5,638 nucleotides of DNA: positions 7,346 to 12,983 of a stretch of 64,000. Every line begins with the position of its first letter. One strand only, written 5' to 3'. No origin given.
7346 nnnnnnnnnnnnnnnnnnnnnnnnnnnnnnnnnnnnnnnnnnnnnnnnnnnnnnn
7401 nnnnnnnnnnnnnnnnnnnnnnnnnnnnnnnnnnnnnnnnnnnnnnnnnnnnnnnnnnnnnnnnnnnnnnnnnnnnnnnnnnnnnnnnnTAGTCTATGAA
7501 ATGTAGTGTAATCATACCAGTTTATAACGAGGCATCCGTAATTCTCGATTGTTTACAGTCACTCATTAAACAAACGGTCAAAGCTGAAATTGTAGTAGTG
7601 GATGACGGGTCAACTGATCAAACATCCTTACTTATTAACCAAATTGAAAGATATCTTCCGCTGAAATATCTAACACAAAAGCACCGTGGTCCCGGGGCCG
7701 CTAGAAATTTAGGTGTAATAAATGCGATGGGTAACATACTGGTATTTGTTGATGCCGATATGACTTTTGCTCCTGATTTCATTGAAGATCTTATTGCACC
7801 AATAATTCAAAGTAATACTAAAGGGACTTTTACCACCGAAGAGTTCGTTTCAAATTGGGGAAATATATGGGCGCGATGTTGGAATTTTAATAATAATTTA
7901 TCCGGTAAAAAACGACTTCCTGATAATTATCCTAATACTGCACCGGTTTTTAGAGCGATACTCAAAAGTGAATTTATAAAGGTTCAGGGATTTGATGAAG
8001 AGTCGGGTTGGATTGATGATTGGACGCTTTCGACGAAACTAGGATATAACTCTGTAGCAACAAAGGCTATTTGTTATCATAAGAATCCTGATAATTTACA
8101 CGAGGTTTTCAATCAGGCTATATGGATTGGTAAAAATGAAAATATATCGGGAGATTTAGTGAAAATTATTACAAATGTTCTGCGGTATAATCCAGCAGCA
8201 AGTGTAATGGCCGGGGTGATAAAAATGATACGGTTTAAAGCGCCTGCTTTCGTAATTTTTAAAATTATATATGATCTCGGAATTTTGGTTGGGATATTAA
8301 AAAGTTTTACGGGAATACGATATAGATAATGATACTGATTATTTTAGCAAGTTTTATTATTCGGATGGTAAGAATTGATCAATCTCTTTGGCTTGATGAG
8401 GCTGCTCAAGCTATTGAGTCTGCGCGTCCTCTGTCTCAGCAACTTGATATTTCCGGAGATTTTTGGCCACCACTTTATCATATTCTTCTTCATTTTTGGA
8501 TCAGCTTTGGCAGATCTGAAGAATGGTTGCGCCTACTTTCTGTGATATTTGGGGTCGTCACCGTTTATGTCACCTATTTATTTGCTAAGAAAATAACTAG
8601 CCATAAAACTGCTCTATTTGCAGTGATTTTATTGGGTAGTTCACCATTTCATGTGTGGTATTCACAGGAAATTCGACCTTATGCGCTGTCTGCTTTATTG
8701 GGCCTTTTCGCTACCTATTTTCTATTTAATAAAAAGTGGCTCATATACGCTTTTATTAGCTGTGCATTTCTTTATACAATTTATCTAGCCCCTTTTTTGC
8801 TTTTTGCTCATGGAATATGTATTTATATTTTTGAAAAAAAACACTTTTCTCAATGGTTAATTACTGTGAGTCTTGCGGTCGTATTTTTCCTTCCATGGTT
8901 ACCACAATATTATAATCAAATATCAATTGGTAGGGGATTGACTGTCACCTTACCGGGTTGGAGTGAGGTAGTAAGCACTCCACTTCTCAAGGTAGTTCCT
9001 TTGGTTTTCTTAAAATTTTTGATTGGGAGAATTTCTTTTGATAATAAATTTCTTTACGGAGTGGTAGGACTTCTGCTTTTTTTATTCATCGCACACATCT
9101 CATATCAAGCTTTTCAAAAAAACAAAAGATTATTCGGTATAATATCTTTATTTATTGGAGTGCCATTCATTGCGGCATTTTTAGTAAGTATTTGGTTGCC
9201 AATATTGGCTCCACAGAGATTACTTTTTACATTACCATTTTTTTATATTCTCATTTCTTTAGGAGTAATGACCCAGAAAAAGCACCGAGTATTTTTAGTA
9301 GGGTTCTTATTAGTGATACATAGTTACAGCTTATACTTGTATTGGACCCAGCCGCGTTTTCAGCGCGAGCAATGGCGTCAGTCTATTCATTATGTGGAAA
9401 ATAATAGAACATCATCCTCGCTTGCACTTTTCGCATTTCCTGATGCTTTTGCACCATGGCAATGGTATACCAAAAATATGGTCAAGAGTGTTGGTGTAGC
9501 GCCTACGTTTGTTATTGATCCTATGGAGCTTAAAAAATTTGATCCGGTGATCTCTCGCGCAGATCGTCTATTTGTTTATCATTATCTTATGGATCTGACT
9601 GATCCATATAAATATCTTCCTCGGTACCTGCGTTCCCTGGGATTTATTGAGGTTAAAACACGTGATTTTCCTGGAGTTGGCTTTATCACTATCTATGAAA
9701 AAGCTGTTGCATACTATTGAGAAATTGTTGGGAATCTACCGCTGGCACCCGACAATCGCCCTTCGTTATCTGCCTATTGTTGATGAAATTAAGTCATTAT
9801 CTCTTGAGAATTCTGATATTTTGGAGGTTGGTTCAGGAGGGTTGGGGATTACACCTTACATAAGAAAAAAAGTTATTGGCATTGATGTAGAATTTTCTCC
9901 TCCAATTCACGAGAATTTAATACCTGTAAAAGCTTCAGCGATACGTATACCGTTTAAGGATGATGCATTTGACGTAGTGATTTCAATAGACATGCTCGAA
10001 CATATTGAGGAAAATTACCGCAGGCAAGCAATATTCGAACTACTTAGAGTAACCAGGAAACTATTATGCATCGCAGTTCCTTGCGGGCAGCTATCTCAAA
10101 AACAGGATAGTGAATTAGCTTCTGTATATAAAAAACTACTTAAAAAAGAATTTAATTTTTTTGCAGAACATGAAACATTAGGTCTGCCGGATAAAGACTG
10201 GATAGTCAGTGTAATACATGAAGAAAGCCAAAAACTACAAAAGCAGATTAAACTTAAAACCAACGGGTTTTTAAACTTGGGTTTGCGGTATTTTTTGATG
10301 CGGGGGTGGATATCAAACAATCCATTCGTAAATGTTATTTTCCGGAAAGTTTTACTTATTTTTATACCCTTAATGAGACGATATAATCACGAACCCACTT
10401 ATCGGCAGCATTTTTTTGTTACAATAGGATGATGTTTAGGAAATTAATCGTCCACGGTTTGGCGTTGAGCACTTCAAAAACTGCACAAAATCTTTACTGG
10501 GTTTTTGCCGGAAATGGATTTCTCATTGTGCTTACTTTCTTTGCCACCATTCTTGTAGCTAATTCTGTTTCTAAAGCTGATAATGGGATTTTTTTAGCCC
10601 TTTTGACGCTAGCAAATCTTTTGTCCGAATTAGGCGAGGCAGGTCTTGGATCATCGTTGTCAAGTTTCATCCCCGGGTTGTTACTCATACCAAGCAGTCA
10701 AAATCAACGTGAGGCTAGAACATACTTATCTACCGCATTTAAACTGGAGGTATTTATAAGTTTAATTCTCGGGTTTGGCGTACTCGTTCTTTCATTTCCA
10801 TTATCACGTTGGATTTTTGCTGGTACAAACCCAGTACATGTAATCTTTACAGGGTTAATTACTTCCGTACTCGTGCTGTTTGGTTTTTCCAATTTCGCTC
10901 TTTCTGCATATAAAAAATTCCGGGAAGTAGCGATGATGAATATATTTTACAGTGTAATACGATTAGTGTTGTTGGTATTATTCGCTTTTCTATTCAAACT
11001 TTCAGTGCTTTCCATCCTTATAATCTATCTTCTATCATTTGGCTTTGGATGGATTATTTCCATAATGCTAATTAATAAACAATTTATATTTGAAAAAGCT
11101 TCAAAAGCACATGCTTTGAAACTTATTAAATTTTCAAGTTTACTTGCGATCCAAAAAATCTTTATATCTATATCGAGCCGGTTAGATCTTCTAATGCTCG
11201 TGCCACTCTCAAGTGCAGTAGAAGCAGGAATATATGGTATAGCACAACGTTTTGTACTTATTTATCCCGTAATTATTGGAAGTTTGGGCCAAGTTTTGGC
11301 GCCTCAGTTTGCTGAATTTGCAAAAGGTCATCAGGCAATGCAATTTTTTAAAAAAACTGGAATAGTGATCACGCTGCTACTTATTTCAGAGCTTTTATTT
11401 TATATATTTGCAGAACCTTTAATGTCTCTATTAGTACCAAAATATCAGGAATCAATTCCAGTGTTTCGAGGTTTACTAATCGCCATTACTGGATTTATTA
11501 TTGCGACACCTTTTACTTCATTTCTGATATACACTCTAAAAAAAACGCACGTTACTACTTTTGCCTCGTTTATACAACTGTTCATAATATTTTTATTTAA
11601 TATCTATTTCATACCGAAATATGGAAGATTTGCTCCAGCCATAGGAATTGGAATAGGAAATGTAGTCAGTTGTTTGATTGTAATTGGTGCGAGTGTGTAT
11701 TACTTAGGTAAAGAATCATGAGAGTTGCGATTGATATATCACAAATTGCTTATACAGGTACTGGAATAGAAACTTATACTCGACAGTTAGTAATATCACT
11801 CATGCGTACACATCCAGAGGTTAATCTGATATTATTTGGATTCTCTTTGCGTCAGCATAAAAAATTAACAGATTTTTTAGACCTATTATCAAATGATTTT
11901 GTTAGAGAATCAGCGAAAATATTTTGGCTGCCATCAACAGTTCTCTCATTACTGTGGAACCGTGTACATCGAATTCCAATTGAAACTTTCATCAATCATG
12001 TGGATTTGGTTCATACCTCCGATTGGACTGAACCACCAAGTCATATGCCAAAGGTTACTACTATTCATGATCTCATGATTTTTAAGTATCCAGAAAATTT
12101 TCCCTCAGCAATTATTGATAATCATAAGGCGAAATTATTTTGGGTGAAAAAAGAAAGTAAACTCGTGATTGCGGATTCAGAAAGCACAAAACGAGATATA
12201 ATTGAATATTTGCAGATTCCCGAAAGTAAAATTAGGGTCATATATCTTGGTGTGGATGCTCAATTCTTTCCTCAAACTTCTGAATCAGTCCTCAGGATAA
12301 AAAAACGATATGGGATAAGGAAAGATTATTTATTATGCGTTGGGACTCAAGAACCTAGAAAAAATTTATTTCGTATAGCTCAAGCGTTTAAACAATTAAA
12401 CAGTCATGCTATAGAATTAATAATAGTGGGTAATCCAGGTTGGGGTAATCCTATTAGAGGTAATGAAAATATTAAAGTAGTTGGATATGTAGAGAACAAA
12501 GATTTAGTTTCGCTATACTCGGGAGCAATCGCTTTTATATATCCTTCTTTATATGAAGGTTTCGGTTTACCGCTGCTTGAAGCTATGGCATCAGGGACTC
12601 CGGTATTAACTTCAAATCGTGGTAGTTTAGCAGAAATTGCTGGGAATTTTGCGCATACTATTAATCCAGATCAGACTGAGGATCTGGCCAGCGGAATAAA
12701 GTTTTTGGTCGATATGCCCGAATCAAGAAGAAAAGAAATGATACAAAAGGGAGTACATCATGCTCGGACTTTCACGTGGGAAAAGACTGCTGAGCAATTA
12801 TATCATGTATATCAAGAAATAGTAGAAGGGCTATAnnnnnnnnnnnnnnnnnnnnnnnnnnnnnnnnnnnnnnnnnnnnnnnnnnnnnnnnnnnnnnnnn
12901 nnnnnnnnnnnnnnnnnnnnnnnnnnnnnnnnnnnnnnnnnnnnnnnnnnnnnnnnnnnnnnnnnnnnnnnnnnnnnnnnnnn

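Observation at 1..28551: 28-kb glycosylation island with at least 7 GT-C paralogs alongside GT2/GT4 enzymes, a flippase, a priming transferase and DUF4012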

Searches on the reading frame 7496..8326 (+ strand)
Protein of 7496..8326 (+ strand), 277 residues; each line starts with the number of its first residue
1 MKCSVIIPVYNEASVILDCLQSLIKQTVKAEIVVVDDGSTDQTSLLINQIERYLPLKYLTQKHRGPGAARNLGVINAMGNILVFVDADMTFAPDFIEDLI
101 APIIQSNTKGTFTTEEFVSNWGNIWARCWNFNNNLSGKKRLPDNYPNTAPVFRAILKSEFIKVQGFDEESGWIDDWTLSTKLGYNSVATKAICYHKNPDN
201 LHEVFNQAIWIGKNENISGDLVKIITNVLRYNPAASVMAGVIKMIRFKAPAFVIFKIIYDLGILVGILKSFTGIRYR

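Call 3: search_protein_families(library=pfam, proteins=[window:7496-8326:+], max_evalue=0.01)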
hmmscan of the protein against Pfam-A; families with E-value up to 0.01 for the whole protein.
window:7496-8326:+ (277 aa): 3 families
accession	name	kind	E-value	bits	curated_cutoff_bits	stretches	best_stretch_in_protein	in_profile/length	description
PF00535.33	Glycos_transf_2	-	4.9e-31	108.4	23.3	1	4-157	1-165/168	Glycosyl transferase family 2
PF10111.15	Glyco_tranf_2_2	-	3.2e-14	53.5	27.3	1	4-106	1-108/276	Glycosyltransferase like family 2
PF13641.12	Glyco_tranf_2_3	-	8.9e-13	49.2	27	1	3-129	3-135/230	Glycosyltransferase like family 2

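Call 11: search_protein_families(library=ncbifam, proteins=[window:7496-8326:+], max_evalue=0.1)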
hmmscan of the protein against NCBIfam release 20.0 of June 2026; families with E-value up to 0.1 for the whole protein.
window:7496-8326:+ (277 aa): 29 families (the best 25 are shown)
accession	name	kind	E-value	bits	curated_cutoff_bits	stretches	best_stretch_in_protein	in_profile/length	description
NF041875.1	EPS_EpsD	equivalog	5e-25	88.6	370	1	4-98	2-99/325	exopolysaccharide biosynthesis glycosyltransferase EpsD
NF007482.0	PRK10073.1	equivalog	3.8e-21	75.4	423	1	2-101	7-108/334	glycosyltransferase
TIGR04283.1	glyco_like_mftF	equivalog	4.8e-18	65.6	182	1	4-115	2-110/221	TIGR04283 family arsenosugar biosynthesis glycosyltransferase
TIGR03965.1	mycofact_glyco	equivalog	3.5e-16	59.1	280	1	3-104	76-180/467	mycofactocin biosynthesis glycosyltransferase MftF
NF047683.1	TeichurnBiosyTuaG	equivalog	9.8e-15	54.9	400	1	3-126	8-134/252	teichuronic acid biosynthesis protein TuaG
TIGR03937.1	PgaC_IcaA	equivalog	3.3e-14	52.7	422.3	1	3-118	47-165/407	poly-beta-1,6-N-acetyl-D-glucosamine synthase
NF038302.1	EPS_HpsE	equivalog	1.3e-13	50.6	300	1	2-112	2-120/307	hormogonium polysaccharide biosynthesis glycosyltransferase HpsE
NF038299.1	EPS_HpsN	equivalog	3.3e-11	42.7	425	1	2-99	2-102/317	hormogonium polysaccharide biosynthesis glycosyltransferase HpsN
NF010496.0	PRK13915.1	equivalog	4.5e-11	42.4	262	1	2-107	32-146/307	glucosyl-3-phosphoglycerate synthase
NF050050.1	ProtGlycPglI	equivalog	2.6e-10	40.2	500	1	2-101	3-106/306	GalNAc(5)-diNAcBac-PP-undecaprenol beta-1,3-glucosyltransferase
TIGR04242.1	nodulat_NodC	equivalog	5.2e-10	38.8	550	1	4-106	51-159/395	chitooligosaccharide synthase NodC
TIGR04182.1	glyco_TIGR04182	equivalog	9.5e-10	38.3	325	1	4-107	3-101/293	S-layer glycoprotein N-glycosyltransferase AglJ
NF047588.1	GlcsyltransPgfSStrep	equivalog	2.3e-09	36.9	500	1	1-101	1-108/308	glycosyltransferase PgfS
TIGR03111.1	glyc2_xrt_Gpos1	hypoth_equivalog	4.3e-09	35.7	363.95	1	4-101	52-154/439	TIGR03111 family XrtG-associated glycosyltransferase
NF050819.1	PolSacchBiosHfsG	equivalog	8.6e-09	35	500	1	2-109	13-123/302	polysaccharide biosynthesis protein HfsG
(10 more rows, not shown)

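Call 41: search_solved_structures(query=window:7496-8326:+, max_evalue=0.01)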
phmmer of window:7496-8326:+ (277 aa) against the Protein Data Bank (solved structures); distinct sequences matched with E-value up to 0.01: 39.
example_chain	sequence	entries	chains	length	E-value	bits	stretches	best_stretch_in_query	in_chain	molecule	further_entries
2z87_A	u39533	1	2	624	1.5e-23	86.4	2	4-141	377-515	Chondroitin synthase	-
2z86_A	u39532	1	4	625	1.5e-23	86.4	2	4-141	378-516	Chondroitin synthase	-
5hea_A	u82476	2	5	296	1.2e-15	60.6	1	4-106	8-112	Putative glycosyltransferase (GalT1)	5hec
5tze_C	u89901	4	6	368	1.4e-12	50.5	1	1-103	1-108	Glycosyl transferase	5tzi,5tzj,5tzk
5tz8_A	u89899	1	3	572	2.8e-12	49.5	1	1-103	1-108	Glycosyl transferase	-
5mlz_A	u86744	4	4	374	2.1e-09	40.1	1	1-104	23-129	Dolichol monophosphate mannose synthase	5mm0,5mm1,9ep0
6p61_A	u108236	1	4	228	2.3e-09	39.9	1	3-98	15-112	Glycosyltransferase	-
3bcv_A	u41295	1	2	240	2.5e-09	39.8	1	2-94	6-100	Putative glycosyltransferase protein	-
9omh_A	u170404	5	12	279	2.5e-07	33.2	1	4-96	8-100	Glycosyltransferase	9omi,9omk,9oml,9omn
9omj_A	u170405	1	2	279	2.5e-07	33.2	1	4-96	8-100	Glycosyltransferase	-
9omm_A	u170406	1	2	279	2.5e-07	33.2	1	4-96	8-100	Glycosyltransferase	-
9jma_A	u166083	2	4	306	3.3e-07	32.9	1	2-104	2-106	GalNAc(5)-diNAcBac-PP-undecaprenol beta-1,3-glucosyltransferase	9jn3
6yv7_B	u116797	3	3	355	4.9e-07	32.3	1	3-100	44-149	Glycosyl transferase, family 2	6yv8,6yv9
6yv7_A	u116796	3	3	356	4.9e-07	32.3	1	3-100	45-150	Glycosyl transferase, family 2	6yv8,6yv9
5ekp_C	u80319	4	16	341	2.8e-06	29.8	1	2-101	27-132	Uncharacterized glycosyltransferase sll0501 | Glycosyltransferase sll0501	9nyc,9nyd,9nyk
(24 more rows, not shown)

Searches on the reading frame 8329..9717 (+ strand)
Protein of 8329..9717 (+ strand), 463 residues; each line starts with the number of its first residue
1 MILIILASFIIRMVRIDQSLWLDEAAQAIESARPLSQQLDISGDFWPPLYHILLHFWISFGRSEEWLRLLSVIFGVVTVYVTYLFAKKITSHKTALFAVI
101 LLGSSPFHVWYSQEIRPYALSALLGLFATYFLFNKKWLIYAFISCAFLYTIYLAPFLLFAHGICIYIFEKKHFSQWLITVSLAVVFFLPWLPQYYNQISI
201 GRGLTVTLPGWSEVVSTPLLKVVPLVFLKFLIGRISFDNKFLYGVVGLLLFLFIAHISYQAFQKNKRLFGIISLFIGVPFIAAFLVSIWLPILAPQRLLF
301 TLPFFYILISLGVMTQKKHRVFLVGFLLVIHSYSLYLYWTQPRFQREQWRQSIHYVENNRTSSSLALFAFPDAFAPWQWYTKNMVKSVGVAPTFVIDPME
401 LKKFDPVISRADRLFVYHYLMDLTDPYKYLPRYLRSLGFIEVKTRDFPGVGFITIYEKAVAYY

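Call 3: search_protein_families(library=pfam, proteins=[window:8329-9717:+], max_evalue=0.01)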
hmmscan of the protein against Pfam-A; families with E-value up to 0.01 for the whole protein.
window:8329-9717:+ (463 aa): 1 family
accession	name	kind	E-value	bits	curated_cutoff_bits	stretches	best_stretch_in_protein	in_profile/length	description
PF13231.12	PMT_2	-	6e-07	30.2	26.1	1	47-191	3-158/160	Dolichyl-phosphate-mannose-protein mannosyltransferase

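Call 11: search_protein_families(library=ncbifam, proteins=[window:8329-9717:+], max_evalue=0.1)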
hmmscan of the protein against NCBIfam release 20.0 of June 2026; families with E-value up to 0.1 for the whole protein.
window:8329-9717:+ (463 aa): 3 families
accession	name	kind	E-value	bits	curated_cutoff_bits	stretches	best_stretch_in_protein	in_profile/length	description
NF052499.1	MnslTaseMT1671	equivalog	1.8e-09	36.6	900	1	3-352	32-388/523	mannosyltransferase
TIGR03663.1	TIGR03663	subfamily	7.1e-07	28.6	126.25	1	2-134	5-139/435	flippase activity-associated protein Agl23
TIGR04154.1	archaeo_STT3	subfamily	6e-05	21.6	450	1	46-109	69-140/831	oligosaccharyl transferase, archaeosortase A system-associated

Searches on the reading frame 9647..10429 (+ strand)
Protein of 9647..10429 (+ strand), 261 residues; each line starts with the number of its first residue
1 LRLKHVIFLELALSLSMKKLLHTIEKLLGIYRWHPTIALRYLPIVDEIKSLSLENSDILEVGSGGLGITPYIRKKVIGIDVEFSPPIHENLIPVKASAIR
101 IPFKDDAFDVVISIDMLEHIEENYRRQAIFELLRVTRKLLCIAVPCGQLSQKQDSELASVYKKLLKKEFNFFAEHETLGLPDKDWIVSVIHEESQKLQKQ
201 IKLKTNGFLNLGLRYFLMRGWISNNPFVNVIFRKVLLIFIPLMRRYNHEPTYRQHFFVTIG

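Call 3: search_protein_families(library=pfam, proteins=[window:9647-10429:+], max_evalue=0.01)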
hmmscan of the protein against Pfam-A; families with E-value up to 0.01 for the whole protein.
window:9647-10429:+ (261 aa): 3 families
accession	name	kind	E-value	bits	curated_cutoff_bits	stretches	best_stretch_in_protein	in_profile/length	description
PF08241.18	Methyltransf_11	-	2.4e-08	34.9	21.2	1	59-138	1-89/95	Methyltransferase domain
PF13649.12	Methyltransf_25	-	1.4e-05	26.2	27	1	91-137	48-94/97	Methyltransferase domain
PF13489.12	Methyltransf_23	-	0.0014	18.9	27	1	48-134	13-109/164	Methyltransferase domain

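Call 42: search_protein_families(library=ncbifam, proteins=[window:9647-10429:+], max_evalue=0.00001)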
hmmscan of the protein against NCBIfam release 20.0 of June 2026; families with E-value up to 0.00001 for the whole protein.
window:9647-10429:+ (261 aa): 1 family
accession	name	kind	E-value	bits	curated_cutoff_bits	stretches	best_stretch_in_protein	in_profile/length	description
NF041255.1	mycofact_MftM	equivalog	3.3e-09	36.5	200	1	91-146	188-243/289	mycofactocin oligosaccharide methyltransferase MftM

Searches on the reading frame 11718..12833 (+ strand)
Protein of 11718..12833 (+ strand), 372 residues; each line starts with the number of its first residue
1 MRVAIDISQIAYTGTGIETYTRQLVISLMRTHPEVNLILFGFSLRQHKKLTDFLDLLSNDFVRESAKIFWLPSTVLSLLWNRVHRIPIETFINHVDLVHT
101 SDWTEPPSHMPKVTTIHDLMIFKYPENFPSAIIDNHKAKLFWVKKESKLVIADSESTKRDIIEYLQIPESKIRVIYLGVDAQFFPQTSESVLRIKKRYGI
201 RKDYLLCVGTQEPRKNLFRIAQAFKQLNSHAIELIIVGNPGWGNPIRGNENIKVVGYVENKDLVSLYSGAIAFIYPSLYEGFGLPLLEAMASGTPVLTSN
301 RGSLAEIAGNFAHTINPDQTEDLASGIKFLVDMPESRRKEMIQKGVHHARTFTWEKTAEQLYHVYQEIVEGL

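Call 4: search_protein_families(library=pfam, proteins=[window:11718-12833:+], max_evalue=0.01)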
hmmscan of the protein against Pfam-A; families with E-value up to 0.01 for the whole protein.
window:11718-12833:+ (372 aa): 5 families
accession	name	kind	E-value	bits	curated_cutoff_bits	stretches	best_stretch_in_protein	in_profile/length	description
PF00534.26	Glycos_transf_1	-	1.1e-28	100.4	26.4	1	201-344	14-168/172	Glycosyl transferases group 1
PF13692.12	Glyco_trans_1_4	-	1.6e-22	80.7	27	1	204-331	3-140/142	Glycosyl transferases group 1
PF13439.12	Glyco_transf_4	-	1.7e-15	57.9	28.5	1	16-182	3-169/170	Glycosyltransferase Family 4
PF13524.12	Glyco_trans_1_2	-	4.9e-10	40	25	1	222-361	4-142/144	Glycosyl transferase-like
PF20706.3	GT4-conflict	-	1.1e-07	31.7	26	1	249-360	258-384/385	Family 4 Glycosyltransferase in conflict systems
